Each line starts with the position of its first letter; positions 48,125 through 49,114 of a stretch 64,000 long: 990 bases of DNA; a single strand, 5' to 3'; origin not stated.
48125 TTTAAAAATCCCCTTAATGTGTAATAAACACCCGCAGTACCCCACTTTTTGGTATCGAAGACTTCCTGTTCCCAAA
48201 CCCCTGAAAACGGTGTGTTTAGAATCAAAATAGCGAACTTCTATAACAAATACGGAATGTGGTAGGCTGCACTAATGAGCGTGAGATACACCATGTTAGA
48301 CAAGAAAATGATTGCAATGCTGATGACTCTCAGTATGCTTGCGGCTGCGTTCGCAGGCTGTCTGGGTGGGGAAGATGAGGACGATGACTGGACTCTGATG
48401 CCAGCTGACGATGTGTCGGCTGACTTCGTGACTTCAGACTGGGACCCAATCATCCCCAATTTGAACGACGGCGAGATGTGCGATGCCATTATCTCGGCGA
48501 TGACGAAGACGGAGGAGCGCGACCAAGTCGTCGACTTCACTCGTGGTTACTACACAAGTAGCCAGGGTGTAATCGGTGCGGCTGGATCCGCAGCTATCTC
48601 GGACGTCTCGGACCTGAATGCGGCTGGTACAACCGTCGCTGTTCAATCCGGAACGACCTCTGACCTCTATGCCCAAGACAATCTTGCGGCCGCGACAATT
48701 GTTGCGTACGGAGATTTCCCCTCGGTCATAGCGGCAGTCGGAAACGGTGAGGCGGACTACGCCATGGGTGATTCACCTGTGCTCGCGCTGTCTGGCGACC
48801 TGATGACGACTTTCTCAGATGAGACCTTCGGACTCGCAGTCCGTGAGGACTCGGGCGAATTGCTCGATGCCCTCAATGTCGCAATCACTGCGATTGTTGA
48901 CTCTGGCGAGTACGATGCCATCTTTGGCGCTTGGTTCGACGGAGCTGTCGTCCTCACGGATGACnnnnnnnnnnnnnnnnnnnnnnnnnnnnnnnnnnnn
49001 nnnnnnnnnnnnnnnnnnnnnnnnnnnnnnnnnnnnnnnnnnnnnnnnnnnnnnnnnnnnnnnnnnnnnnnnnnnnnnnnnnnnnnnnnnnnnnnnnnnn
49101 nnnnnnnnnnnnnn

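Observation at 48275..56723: Atypical Liv-type ABC importer: substrate-binding protein with tandem-duplicated LivJ-like domains plus an extra type-2 PBP-like domain, and a single 1241-aa fused LivH-LivM permease with large non-membrane inserts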

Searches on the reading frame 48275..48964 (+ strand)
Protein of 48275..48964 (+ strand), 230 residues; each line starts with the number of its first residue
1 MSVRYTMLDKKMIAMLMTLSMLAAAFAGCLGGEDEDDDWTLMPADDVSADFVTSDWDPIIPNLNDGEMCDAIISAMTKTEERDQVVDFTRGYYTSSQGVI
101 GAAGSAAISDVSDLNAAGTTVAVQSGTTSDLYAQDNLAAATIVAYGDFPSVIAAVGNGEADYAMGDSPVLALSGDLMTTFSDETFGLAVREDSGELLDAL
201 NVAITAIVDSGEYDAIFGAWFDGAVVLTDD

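Call 13: search_protein_families(library=pfam, proteins=[window:48275-48964:+], max_evalue=1)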
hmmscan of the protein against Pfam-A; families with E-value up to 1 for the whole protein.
seq(230 aa): 2 families
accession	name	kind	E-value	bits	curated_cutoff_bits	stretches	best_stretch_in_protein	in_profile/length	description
PF00497.25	SBP_bac_3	-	6.9e-20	71.6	26.4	1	47-222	38-131/132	Bacterial extracellular solute-binding proteins, family 3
PF10613.14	Lig_chan-Glu_bd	-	8.2e-05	23.1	30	1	53-99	64-109/115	Ligated ion channel L-glutamate- and glycine-binding site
